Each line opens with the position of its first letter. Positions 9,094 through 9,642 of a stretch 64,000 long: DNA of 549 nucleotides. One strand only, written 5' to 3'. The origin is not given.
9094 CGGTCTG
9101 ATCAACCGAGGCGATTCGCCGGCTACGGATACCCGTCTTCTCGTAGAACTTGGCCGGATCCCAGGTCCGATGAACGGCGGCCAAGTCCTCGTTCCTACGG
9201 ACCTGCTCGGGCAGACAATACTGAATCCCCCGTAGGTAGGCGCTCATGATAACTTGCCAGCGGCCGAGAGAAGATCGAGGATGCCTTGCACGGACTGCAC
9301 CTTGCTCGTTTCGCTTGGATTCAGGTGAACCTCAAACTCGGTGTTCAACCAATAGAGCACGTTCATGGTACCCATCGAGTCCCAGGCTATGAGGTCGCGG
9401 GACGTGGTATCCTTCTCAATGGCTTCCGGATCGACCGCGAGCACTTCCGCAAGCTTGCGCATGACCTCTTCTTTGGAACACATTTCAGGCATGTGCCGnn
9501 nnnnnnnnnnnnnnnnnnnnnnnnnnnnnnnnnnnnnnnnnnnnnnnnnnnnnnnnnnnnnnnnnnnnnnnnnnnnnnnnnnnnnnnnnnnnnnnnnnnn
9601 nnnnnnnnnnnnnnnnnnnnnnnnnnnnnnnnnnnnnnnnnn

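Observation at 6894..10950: Translationally coupled operon: C-domain acyltransferase, ACP, FabH-like KAS III, sulfotransferase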

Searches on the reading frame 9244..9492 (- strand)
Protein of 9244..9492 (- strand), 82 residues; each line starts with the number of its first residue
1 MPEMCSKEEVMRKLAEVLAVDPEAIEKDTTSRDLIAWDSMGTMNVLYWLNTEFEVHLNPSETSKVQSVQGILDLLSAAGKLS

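Call 7: search_protein_families(library=pfam, proteins=[window:9244-9492:-], max_evalue=0.1)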
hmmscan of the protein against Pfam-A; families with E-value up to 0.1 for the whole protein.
window:9244-9492:- (82 aa): 2 families
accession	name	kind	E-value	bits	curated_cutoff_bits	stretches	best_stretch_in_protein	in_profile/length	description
PF00550.31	PP-binding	-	4e-05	24.2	20.8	1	9-74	2-66/67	Phosphopantetheine attachment site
PF23297.2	ACP_SdgA_C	-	0.0055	17.2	27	1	7-60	12-64/95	Highly reducing polyketide synthase sdgA, C-terminal ACP domain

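Call 8: search_protein_families(library=ncbifam, proteins=[window:9244-9492:-], max_evalue=0.1)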
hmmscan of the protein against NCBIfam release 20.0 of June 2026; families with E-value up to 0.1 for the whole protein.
window:9244-9492:- (82 aa): 11 families
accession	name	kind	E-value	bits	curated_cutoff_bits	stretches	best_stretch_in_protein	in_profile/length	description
NF002148.0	PRK00982.1-2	subfamily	1.6e-06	27.8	71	1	7-77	6-76/79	acyl carrier protein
NF002149.0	PRK00982.1-3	equivalog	6.2e-06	26.1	106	1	8-77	6-75/78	acyl carrier protein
TIGR00517.1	acyl_carrier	equivalog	8.2e-06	25.6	70.45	1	8-75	6-73/77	acyl carrier protein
NF002150.0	PRK00982.1-4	subfamily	2e-05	24.7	66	1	8-75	8-75/80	acyl carrier protein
NF006031.0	PRK08172.1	equivalog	0.0015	19.1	76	1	9-71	8-70/82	acyl carrier protein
NF002147.0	PRK00982.1-1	equivalog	0.0035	17.2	84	1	5-76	3-78/83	acyl carrier protein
NF002151.0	PRK00982.1-5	equivalog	0.0041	17.2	92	1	8-75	6-73/78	acyl carrier protein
NF058660.1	cispen_ACP_AmcB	equivalog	0.013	15.7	80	1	19-75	17-75/80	cispentacin biosynthesis acyl carrier protein AmcB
NF009104.0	PRK12449.1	equivalog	0.018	15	70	1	6-76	2-76/80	acyl carrier protein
NF003464.0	PRK05087.1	equivalog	0.043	13.8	68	1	6-62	3-59/78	D-alanine--poly(phosphoribitol) ligase subunit DltC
NF003757.0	PRK05350.1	equivalog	0.049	13.8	65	1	8-75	9-76/83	acyl carrier protein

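Call 30: find_homologous_proteins(query=window:9244-9492:-)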
Query window:9244-9492:- (82 aa): 7 proteins with E <= 0.001 among 7 candidates.
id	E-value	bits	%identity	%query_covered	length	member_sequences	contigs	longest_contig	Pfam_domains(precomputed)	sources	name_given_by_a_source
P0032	7.3e-46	171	100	100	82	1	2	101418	-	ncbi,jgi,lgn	jgi:acyl carrier protein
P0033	1.2e-36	141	82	100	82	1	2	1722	PF00550.32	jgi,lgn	jgi:acyl carrier protein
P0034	6.7e-36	139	84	100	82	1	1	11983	-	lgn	-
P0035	8.1e-29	117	79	88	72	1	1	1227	PF00550.32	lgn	-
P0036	1.1e-27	113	70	100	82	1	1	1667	PF00550.32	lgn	-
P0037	2.9e-27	112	70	99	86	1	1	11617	PF00550.32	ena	-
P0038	6.0e-23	98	69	88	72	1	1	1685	PF00550.32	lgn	-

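Call 31: find_encoding_contigs(protein=P0032, flank=10000, max_places=3)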
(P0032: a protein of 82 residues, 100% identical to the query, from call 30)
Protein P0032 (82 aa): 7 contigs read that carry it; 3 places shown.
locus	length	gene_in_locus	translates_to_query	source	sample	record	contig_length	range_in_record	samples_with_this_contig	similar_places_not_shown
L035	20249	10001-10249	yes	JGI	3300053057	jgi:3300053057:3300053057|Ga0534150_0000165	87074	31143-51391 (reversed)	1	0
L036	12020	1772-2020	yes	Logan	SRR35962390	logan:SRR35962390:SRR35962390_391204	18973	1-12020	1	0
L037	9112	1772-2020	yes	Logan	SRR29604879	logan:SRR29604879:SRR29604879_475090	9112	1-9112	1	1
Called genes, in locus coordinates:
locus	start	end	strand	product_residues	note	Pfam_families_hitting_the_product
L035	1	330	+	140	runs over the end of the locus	-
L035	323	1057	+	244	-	PF00106:adh_short, PF08659:KR, PF13561:adh_short_C2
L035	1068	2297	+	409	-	PF00109:ketoacyl-synt, PF02801:Ketoacyl-synt_C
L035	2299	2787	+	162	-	PF01575:MaoC_dehydratas, PF13452:FAS1_DH_region (weak)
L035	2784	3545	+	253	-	PF00106:adh_short, PF08659:KR, PF13561:adh_short_C2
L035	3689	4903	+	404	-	PF00109:ketoacyl-synt, PF02801:Ketoacyl-synt_C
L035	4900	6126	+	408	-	PF00109:ketoacyl-synt, PF02801:Ketoacyl-synt_C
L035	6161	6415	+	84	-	PF00550:PP-binding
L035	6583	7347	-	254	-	PF00459:Inositol_P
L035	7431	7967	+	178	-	-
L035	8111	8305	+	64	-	-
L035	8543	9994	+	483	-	PF16911:PapA_C (faint)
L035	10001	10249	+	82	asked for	-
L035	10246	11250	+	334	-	PF00195:Chal_sti_synt_N, PF08545:ACP_syn_III, PF08541:ACP_syn_III_C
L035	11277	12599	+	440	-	PF00685:Sulfotransfer_1, PF13469:Sulfotransfer_3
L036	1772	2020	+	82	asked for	-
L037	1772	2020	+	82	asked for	-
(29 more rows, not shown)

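Call 32: find_encoding_contigs(protein=P0037, flank=10000, max_places=2)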
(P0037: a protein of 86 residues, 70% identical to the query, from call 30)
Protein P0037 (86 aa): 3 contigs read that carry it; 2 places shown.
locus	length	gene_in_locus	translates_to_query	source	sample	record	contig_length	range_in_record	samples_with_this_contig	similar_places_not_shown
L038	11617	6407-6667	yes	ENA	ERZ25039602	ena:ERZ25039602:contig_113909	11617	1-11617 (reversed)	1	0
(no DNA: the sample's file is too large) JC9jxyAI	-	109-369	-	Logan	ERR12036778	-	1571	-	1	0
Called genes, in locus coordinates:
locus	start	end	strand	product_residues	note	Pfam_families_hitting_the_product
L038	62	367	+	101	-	PF01527:HTH_Tnp_1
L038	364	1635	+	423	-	PF13276:HTH_21, PF00665:rve, PF24764:rva_4 (weak), PF13683:rve_3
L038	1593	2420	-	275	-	-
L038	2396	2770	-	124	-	-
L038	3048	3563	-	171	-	-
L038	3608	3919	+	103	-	-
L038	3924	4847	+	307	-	PF00132:Hexapep (weak)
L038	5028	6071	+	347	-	PF16911:PapA_C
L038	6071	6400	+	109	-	-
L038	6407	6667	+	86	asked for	PF00550:PP-binding (weak)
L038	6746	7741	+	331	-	PF00195:Chal_sti_synt_N, PF08545:ACP_syn_III, PF08541:ACP_syn_III_C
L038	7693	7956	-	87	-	-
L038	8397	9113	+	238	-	PF08240:ADH_N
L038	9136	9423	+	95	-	PF13602:ADH_zinc_N_2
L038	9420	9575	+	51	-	-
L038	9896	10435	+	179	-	PF00109:ketoacyl-synt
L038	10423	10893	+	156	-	PF02801:Ketoacyl-synt_C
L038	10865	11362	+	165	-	PF01575:MaoC_dehydratas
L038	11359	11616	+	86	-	?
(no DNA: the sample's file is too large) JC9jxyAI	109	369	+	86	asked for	PF00550:PP-binding (weak)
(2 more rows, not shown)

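Call 42: predict_structure(alignment_id=A2)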
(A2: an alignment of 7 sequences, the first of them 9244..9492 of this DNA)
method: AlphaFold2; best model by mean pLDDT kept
length: 82 residues; sequences in the alignment: 7
mean_pLDDT: 89.5   pTM: 0.77
mean pLDDT of the five models: 89.5, 89.5, 78.9, 75.8, 74.5
residues with pLDDT >= 90: 54; 70-90: 26; 50-70: 1; < 50: 1
segments of 3 or more residues with pLDDT < 50: none
pLDDT, mean of each block of 10 residues (from residue 1): 80 93 90 91 93 88 91 91 86
secondary structure, 60 per line:
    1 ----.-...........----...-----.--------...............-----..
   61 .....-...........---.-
elements in order: H7-17 H39-53 H59-65 H68-77

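Call 46: fold_search(model_id=the predicted structure, library=pdb)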
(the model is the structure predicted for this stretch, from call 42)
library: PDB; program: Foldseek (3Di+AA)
matches with E <= 10: 279; with E <= 0.001: 0
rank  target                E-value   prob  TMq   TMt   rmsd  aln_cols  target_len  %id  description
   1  1l0h                  3.2e-03  1.00  0.73  0.78   2.0        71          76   24  CRYSTAL STRUCTURE OF BUTYRYL-ACP FROM E.COLI (released 2003-02-11)
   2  4ihf_G                3.8e-03  1.00  0.74  0.79   2.3        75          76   25  Chasing Acyl Carrier Protein Through a Catalytic Cycle of Lipid A Production (released 2013-11-13)
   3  4ihg_K                3.8e-03  1.00  0.68  0.79   2.1        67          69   25  Chasing Acyl Carrier Protein Through a Catalytic Cycle of Lipid A Production (released 2013-11-13)
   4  7auf                  3.8e-03  1.00  0.68  0.64   2.8        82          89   21  anammox-specific acyl carrier protein from Kuenenia stuttgartiensis; normal refinement (released 2021-08-11)
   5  3eje_G                4.6e-03  1.00  0.67  0.72   2.1        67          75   25  Crystal Structure of P450BioI in complex with octadec-9Z-enoic acid ligated Acyl Carrier Protein (released 2008-10-07)
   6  3eje_E                4.6e-03  1.00  0.66  0.71   2.1        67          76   25  Crystal Structure of P450BioI in complex with octadec-9Z-enoic acid ligated Acyl Carrier Protein (released 2008-10-07)
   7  6u0j_B                4.6e-03  1.00  0.68  0.75   2.6        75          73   23  Crosslinked Crystal Structure of Malonyl-CoA Acyl Carrier Protein Transacylase, FabD, and Acyl Carrier Protein, AcpP (released 2020-07-22)
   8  4etw_B                4.9e-03  1.00  0.73  0.79   2.1        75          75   28  Structure of the Enzyme-ACP Substrate Gatekeeper Complex Required for Biotin Synthesis (released 2012-10-17)
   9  6n3p_I                5.2e-03  1.00  0.71  0.75   2.1        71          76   25  Crosslinked AcpP=FabZ complex from E. coli Type II FAS (released 2019-03-13)
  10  5wgb_C                5.2e-03  1.00  0.70  0.79   2.1        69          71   25  Crystal Structure of the Human mitochondrial Cysteine Desulfurase in complex with ISD11 and E. coli ACP1 protein at 2. (released 2017-07-26)
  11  2l0q_MODEL_1_A        5.2e-03  1.00  0.71  0.72   2.2        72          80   26  NMR Solution Structure of Vibrio harveyi Acyl Carrier Protein (ACP) (released 2010-07-21)
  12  4ihh_J                5.2e-03  1.00  0.68  0.72   3.1        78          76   23  Chasing Acyl Carrier Protein Through a Catalytic Cycle of Lipid A Production (released 2013-11-13)
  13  3ejb_C                5.5e-03  1.00  0.66  0.69   2.2        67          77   25  Crystal Structure of P450BioI in complex with tetradecanoic acid ligated Acyl Carrier Protein (released 2008-10-07)
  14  1x3o                  5.8e-03  1.00  0.73  0.75   1.9        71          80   24  Crystal structure of the acyl carrier protein from thermus thermophilus HB8 (released 2006-05-16)
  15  8tvt_C                6.2e-03  1.00  0.73  0.80   2.0        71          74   24  Structure of human Cysteine desulfurase Nfs1 with L-propargylglycine bound to active site PLP in complex with ISD11, A (released 2024-09-11)
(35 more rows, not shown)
